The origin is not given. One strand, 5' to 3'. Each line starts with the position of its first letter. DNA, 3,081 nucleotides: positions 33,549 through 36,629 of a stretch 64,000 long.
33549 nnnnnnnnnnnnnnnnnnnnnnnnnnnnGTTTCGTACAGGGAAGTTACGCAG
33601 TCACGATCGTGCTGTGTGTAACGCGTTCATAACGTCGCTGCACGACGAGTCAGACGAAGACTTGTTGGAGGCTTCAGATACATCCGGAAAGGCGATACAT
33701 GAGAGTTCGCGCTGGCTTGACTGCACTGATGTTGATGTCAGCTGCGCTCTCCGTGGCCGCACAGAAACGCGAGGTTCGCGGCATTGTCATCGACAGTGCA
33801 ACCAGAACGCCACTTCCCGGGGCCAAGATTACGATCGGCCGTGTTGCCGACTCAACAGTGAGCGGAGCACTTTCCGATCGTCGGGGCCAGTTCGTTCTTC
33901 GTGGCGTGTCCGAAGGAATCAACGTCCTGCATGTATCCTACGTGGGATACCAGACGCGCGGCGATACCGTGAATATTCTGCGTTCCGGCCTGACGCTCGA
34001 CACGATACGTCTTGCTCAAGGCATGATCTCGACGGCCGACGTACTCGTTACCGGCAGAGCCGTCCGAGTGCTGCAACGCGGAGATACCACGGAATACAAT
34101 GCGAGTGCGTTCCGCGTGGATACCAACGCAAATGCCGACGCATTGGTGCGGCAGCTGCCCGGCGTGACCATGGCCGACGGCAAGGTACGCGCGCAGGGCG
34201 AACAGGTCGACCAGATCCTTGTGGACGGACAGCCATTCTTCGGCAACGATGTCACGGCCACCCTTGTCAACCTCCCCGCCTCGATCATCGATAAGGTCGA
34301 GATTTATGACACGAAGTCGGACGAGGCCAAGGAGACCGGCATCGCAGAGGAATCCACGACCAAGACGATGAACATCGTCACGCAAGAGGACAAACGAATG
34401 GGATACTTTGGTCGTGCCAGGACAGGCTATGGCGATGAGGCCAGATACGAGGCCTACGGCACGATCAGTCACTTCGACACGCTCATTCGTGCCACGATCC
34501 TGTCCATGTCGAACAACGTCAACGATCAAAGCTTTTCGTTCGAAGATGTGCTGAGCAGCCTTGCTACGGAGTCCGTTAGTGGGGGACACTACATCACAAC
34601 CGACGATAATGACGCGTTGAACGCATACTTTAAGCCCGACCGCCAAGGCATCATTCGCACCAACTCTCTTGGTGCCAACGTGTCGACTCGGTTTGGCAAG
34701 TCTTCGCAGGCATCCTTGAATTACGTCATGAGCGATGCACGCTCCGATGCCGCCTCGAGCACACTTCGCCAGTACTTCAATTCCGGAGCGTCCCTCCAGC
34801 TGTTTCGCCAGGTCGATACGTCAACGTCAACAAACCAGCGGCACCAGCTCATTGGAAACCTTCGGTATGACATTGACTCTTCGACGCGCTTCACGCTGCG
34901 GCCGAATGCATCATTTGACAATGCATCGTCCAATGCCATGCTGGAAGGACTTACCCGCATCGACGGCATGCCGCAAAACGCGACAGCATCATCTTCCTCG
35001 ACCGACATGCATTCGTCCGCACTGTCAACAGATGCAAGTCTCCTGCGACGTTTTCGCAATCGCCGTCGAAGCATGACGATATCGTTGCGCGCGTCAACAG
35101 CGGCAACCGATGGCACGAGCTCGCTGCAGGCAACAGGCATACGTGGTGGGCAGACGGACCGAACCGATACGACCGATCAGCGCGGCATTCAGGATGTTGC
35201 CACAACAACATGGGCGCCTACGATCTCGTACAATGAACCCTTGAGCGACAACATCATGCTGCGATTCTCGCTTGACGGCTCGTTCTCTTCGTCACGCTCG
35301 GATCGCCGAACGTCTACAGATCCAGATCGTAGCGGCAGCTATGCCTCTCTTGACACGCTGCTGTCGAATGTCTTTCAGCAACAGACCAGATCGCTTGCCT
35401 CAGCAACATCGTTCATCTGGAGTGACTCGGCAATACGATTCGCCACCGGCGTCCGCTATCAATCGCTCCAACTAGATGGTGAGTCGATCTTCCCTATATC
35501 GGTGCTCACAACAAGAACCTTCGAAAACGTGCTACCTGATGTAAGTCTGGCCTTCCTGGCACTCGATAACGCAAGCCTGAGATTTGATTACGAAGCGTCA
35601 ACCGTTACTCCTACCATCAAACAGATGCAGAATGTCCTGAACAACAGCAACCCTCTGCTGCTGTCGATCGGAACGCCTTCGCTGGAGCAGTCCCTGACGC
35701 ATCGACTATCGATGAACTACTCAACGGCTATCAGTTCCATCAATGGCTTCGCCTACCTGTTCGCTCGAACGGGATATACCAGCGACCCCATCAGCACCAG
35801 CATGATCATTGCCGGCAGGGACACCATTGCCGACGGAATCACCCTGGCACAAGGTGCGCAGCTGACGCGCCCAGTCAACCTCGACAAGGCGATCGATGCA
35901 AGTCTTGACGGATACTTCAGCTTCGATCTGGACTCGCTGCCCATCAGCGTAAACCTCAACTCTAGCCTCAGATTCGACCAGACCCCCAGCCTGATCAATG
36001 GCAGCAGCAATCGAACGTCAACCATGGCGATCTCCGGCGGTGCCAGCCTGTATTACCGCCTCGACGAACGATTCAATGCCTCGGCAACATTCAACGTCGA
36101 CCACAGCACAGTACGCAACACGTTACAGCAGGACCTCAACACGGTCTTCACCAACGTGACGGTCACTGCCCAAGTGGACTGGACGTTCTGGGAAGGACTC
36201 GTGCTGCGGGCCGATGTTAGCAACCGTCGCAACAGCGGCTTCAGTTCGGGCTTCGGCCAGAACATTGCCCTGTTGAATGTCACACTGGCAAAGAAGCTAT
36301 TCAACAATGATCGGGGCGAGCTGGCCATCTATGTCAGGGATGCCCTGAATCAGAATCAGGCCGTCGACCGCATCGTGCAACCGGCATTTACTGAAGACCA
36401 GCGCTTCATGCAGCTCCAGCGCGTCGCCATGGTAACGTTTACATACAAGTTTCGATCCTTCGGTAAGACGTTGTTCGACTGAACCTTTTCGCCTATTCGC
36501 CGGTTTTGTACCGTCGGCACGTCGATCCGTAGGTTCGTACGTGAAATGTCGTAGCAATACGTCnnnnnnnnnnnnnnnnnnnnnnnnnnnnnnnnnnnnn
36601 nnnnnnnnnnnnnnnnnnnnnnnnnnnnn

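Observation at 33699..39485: Tandem paralogous TonB-like barrels (CarbopepD_reg-Plug-barrel); only the second carries a Met/Gly-rich (MxxM / GMMG) insert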

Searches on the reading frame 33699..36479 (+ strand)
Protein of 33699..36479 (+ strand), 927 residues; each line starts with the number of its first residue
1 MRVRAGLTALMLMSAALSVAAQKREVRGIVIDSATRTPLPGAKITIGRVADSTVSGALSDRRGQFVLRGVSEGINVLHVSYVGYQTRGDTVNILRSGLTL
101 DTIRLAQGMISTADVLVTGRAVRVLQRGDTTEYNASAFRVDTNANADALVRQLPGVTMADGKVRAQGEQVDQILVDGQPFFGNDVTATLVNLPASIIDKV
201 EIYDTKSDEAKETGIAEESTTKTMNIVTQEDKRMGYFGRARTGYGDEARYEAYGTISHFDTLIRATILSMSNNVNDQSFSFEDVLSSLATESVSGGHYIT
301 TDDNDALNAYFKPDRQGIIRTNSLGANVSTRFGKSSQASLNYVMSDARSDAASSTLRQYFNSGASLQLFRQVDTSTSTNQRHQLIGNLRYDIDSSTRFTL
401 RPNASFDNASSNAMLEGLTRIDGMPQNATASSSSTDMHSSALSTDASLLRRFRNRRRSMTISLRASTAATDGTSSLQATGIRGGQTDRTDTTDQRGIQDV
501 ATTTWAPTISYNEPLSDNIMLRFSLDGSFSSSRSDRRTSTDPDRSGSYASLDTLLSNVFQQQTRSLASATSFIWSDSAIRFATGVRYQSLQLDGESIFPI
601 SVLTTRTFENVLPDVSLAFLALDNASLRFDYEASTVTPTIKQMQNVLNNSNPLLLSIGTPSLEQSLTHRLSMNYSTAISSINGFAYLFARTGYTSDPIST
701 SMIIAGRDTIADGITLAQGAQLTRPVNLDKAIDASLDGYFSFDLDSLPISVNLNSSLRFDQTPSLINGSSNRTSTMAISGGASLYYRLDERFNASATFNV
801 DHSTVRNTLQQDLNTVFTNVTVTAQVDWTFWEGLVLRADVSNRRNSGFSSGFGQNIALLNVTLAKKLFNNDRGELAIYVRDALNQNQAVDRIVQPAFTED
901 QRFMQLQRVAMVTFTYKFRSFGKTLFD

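Call 5: search_protein_families(library=pfam, proteins=[window:33699-36479:+], max_evalue=0.01)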
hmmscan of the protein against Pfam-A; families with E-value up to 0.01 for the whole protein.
window:33699-36479:+ (927 aa): 3 families
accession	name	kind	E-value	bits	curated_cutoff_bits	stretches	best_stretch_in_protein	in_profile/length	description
PF14905.12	OMP_b-brl_3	-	5e-26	92.1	27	1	451-916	2-408/408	Outer membrane protein beta-barrel family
PF13620.12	CarboxypepD_reg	-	3.4e-12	47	32.3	1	26-92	2-68/82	Carboxypeptidase regulatory-like domain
PF13715.12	CarbopepD_reg_2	-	2.7e-11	43.8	32.2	1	26-117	1-88/88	CarboxypepD_reg-like domain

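Call 16: search_protein_families(library=ncbifam, proteins=[window:33699-36479:+], max_evalue=0.01)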
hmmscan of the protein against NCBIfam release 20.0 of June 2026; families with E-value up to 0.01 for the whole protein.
window:33699-36479:+ (927 aa): 0 families

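Call 19: find_homologous_proteins(query=window:33699-36479:+)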
Query window:33699-36479:+ (927 aa): 92 proteins with E <= 0.001 among 8000 candidates.
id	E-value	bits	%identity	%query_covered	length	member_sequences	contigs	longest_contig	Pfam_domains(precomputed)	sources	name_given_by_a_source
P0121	0.0e+0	1987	100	100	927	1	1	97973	PF13715.13,PF13620.13,PF14905.13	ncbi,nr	ncbi:MAG: hypothetical protein FGM24_00120 [Candidatus Kapabacteria bacterium]|nr:hypothetical prote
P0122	0.0e+0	1584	78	100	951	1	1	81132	PF13715.13,PF13620.13,PF14905.13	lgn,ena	-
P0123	0.0e+0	1391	76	90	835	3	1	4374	PF00593.31,PF14905.13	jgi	jgi:hypothetical protein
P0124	0.0e+0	1136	57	98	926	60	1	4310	PF13715.13,PF13620.13,PF14905.13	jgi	jgi:hypothetical protein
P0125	1.5e-217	743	43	100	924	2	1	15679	PF13715.13,PF13620.13,PF14905.13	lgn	-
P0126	3.6e-141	490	33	99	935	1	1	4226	PF13715.13,PF13620.13,PF14905.13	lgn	-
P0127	5.2e-136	473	34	97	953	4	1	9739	PF13715.13,PF13620.13,PF00593.31,PF14905.13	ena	-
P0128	6.1e-136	473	33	97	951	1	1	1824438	PF13715.13,PF13620.13,PF14905.13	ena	-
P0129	3.5e-135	470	33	99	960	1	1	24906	PF13715.13,PF13620.13,PF14905.13,PF22904.4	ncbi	-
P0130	2.3e-133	464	32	98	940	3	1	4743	PF13715.13,PF13620.13,PF14905.13,PF22904.4,PF17210.10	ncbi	-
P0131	7.8e-133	462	33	98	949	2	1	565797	PF13715.13,PF13620.13,PF14905.13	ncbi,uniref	ncbi:outer membrane beta-barrel protein [Hymenobacter sp. B1770]|uniref:outer membrane beta-barrel p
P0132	2.7e-132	461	33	99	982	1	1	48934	PF13715.13,PF13620.13,PF14905.13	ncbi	ncbi:MAG: TonB-dependent receptor [Janthinobacterium lividum]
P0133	1.9e-131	458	31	99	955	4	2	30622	PF13715.13,PF13620.13,PF14905.13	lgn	-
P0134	2.1e-131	458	33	99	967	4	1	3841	PF13715.13,PF13620.13,PF14905.13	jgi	jgi:uncharacterized membrane protein YgcG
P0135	2.8e-131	457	32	98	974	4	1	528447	PF13715.13,PF13620.13,PF14905.13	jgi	jgi:hypothetical protein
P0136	1.3e-130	455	32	98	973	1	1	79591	PF13715.13,PF13620.13,PF14905.13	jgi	jgi:hypothetical protein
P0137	2.0e-130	455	33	99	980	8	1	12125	PF13715.13,PF13620.13,PF14905.13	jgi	-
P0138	4.4e-130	453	31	99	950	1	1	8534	PF13715.13,PF13620.13,PF14905.13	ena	-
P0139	2.6e-129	451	32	97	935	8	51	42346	PF13715.13,PF13620.13,PF14905.13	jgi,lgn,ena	jgi:hypothetical protein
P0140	5.8e-129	450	32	97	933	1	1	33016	PF13715.13,PF13620.13,PF14905.13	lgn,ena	-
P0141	1.2e-128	449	31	99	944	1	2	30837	PF13715.13,PF13620.13,PF14905.13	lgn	-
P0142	3.4e-127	444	34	99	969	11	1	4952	PF13715.13,PF13620.13,PF14905.13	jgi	jgi:hypothetical protein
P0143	1.2e-126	442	32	99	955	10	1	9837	PF13715.13,PF17802.8,PF13620.13,PF14905.13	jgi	jgi:uncharacterized membrane protein YgcG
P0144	4.8e-126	440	32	99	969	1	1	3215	PF13715.13,PF13620.13,PF14905.13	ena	-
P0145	5.4e-125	437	31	99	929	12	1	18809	PF13715.13,PF13620.13,PF14905.13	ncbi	-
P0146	2.8e-124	434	30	98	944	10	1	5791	PF13715.13,PF13620.13,PF14905.13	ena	-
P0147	4.5e-124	434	31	99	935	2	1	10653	PF13715.13,PF13620.13,PF14905.13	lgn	-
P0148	4.9e-121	423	31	98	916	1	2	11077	PF13715.13,PF13620.13,PF14905.13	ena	-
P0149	5.6e-121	423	31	99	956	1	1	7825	PF13620.13,PF14905.13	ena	-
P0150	1.1e-120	422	30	97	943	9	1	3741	PF13620.13,PF14905.13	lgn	-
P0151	4.3e-120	420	30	97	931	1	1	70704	PF13715.13,PF13620.13,PF14905.13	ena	-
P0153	2.2e-114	401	31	97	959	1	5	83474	PF13715.13,PF13620.13,PF14905.13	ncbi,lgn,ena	-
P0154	5.4e-113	397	29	100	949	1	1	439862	PF13715.13,PF13620.13,PF14905.13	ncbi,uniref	ncbi:outer membrane beta-barrel protein [Cyclobacterium plantarum]|uniref:outer membrane beta-barrel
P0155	1.1e-112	396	30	97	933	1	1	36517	PF13715.13,PF13620.13,PF14905.13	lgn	-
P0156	1.1e-112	396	30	99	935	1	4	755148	PF13715.13,PF13620.13,PF14905.13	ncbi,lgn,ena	-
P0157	1.9e-111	392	27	60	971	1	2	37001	PF13715.13,PF13620.13,PF14905.13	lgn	-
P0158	2.3e-110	388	30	99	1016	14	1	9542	PF13715.13,PF13620.13,PF14905.13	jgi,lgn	jgi:hypothetical protein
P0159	1.9e-108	382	30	97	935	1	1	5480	PF13715.13,PF13620.13,PF14905.13,PF22904.4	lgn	-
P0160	1.5e-107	379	29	97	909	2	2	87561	PF13715.13,PF13620.13,PF14905.13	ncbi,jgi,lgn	ncbi:MAG: hypothetical protein ACJAV5_000589 [Vicingaceae bacterium]|jgi:hypothetical protein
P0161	6.1e-107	377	29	97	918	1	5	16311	PF13715.13,PF13620.13,PF14905.13,PF22904.4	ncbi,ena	-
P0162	3.4e-106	374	28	99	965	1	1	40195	PF13715.13,PF13620.13,PF00593.31,PF14905.13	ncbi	-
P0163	2.6e-105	371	30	98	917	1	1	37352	PF13715.13,PF13620.13,PF14905.13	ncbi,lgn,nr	ncbi:MAG: outer membrane beta-barrel protein [Cyclobacteriaceae bacterium]|nr:outer membrane beta-ba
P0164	4.2e-104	367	29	99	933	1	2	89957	PF13715.13,PF13620.13,PF14905.13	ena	-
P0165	1.4e-103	366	29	100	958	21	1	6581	PF13715.13,PF13620.13,PF14905.13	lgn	-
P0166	4.7e-102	361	29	99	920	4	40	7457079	PF13715.13,PF13620.13,PF14905.13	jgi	jgi:hypothetical protein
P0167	9.7e-101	356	29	99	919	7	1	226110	PF13715.13,PF13620.13,PF14905.13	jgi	jgi:hypothetical protein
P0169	2.3e-99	352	29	98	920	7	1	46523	PF13715.13,PF13620.13,PF14905.13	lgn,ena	-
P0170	1.0e-98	350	29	99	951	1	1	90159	PF13715.13,PF13620.13,PF14905.13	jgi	jgi:hypothetical protein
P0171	5.4e-98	347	28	98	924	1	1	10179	PF13715.13,PF17802.8,PF13620.13,PF14905.13,PF22904.4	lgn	-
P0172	7.0e-97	344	27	98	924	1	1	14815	PF13715.13,PF17802.8,PF13620.13,PF14905.13,PF22904.4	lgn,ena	-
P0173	1.8e-96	342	28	98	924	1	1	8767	PF13715.13,PF17802.8,PF13620.13,PF14905.13,PF22904.4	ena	-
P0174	6.1e-95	337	32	78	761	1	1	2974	PF13715.13,PF13620.13,PF14905.13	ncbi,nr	ncbi:MAG: TonB-dependent receptor [Cytophagaceae bacterium]|nr:MAG: TonB-dependent receptor [Cytopha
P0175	1.6e-91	326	28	99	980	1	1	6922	PF13715.13,PF17802.8,PF13620.13,PF14905.13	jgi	-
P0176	4.2e-91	324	29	96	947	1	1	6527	PF13715.13,PF13620.13,PF14905.13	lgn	-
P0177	6.1e-91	324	36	30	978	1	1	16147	PF13715.13,PF13620.13,PF14905.13,PF22904.4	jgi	jgi:hypothetical protein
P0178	9.1e-91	323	28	99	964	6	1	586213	PF13715.13,PF13620.13,PF14905.13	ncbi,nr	ncbi:MAG: TonB-dependent receptor [Chitinophagaceae bacterium]|nr:TonB-dependent receptor [Chitinoph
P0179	1.8e-90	322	28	98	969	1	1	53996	PF13715.13,PF13620.13,PF14905.13,PF22904.4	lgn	-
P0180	1.9e-90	322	27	98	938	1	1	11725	PF13715.13,PF13620.13,PF14905.13,PF22904.4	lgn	-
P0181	3.9e-89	318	28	99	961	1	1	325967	PF13715.13,PF13620.13,PF00593.31,PF14905.13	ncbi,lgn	-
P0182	3.9e-88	315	28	99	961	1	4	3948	PF13715.13,PF13620.13,PF00593.31,PF14905.13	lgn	-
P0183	4.8e-87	311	27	99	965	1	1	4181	PF13715.13,PF13620.13,PF14905.13,PF22904.4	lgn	-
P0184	1.6e-81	293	28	97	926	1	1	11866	PF13715.13,PF13620.13,PF14905.13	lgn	-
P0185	3.7e-80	288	26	99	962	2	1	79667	PF13715.13,PF13620.13,PF00593.31,PF14905.13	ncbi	ncbi:MAG: outer membrane beta-barrel family protein [Chitinophagaceae bacterium]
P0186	2.0e-79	286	28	98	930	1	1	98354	PF13715.13,PF13620.13,PF14905.13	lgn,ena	-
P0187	9.9e-79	284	27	87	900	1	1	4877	PF14905.13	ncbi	ncbi:MAG TPA: outer membrane beta-barrel protein, partial [Puia sp.]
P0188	3.6e-78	282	28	99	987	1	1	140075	PF13620.13,PF14905.13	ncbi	-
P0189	2.8e-77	279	26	99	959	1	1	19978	PF13715.13,PF13620.13,PF14905.13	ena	-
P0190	4.6e-76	275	27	98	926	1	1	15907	PF13715.13,PF13620.13,PF14905.13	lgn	-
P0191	3.6e-70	255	27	99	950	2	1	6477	PF13715.13,PF13620.13,PF14905.13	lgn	-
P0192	3.2e-68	249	27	98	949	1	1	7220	PF13715.13,PF13620.13,PF14905.13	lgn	-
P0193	3.5e-68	249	27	99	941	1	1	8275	PF13715.13,PF13620.13,PF14905.13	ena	-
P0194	6.7e-68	248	27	97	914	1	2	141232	PF13715.13,PF13620.13,PF14905.13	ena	-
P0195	1.2e-67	247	26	98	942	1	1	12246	PF13715.13,PF13620.13,PF14905.13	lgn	-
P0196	1.2e-66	244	26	99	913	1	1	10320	PF13715.13,PF14905.13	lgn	-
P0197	1.9e-66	243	26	99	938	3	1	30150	PF13715.13,PF13620.13,PF14905.13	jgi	-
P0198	2.6e-64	236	26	99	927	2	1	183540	PF13715.13,PF13620.13,PF14905.13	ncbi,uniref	ncbi:outer membrane beta-barrel protein [Winogradskyella pulchriflava]|uniref:Outer membrane beta-ba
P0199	2.1e-61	226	26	99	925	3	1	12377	PF13715.13,PF13620.13,PF14905.13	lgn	-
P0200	5.2e-58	215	25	98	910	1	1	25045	PF13620.13,PF14905.13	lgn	-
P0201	1.8e-52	197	24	99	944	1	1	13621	PF13715.13,PF13620.13,PF14905.13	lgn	-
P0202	1.7e-51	193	24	99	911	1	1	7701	PF13620.13,PF14905.13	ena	-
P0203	3.3e-51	192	25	99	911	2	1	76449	PF13620.13,PF14905.13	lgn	-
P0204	3.3e-50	189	24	98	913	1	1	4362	PF13715.13,PF13620.13,PF14905.13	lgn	-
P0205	2.2e-48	183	24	99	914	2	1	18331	PF13620.13,PF14905.13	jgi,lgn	-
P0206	6.4e-40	155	24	99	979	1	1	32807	PF13715.13,PF13620.13,PF14905.13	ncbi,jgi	ncbi:MAG: TonB-dependent receptor [Prevotella sp.]|jgi:hypothetical protein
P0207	1.7e-39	154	24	99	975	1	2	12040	PF13715.13,PF13620.13,PF14905.13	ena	-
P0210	1.3e-22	98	33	25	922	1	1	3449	PF13715.13,PF13620.13,PF14905.13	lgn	-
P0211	4.7e-15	73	22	95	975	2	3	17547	PF13715.13,PF13620.13,PF14905.13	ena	-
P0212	3.3e-7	47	27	27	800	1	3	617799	PF13715.13,PF13620.13,PF00593.31,PF14905.13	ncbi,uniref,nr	ncbi:TonB-dependent receptor domain-containing protein [Mucilaginibacter myungsuensis]|uniref:TonB-d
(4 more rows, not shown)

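Call 29: find_encoding_contigs(protein=P0122, flank=10000, max_places=2)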
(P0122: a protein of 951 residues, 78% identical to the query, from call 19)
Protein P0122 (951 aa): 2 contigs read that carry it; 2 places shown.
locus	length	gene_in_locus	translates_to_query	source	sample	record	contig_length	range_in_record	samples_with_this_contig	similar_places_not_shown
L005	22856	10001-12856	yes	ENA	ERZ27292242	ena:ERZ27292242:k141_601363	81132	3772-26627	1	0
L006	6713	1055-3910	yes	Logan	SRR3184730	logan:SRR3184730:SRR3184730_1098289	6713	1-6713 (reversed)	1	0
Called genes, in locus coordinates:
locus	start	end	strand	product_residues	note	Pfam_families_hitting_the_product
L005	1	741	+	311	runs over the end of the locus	PF26549:Tricorn_N (weak)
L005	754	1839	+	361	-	PF07642:BBP2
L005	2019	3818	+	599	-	PF00009:GTP_EFTU, PF03144:GTP_EFTU_D2, PF00679:EFG_C, PF06421:LepA_C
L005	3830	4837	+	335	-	PF10502:Peptidase_S26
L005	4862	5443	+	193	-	PF10502:Peptidase_S26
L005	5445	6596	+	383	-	PF04055:Radical_SAM, PF06969:HemN_C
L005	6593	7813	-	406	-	PF12704:MacB_PCD, PF02687:FtsX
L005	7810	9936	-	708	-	PF13089:PP_kinase_N, PF02503:PP_kinase, PF17941:PP_kinase_C_1, PF13091:PLDc_2 (faint), PF13090:PP_kinase_C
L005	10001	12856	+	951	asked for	PF13620:CarboxypepD_reg, PF13715:CarbopepD_reg_2, PF14905:OMP_b-brl_3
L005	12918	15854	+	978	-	PF13620:CarboxypepD_reg, PF13715:CarbopepD_reg_2, PF14905:OMP_b-brl_3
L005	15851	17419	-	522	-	PF00932:LTD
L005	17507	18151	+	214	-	-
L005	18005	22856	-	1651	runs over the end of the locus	PF01421:Reprolysin (faint), PF13582:Reprolysin_3, PF13583:Reprolysin_4, PF13688:Reprolysin_5, PF13574:Reprolysin_2 (weak), PF07705:CARDB (faint), PF13385:Laminin_G_3, PF18962:Por_Secre_tail (weak)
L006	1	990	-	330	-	?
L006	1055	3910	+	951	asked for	PF13620:CarboxypepD_reg, PF13715:CarbopepD_reg_2, PF14905:OMP_b-brl_3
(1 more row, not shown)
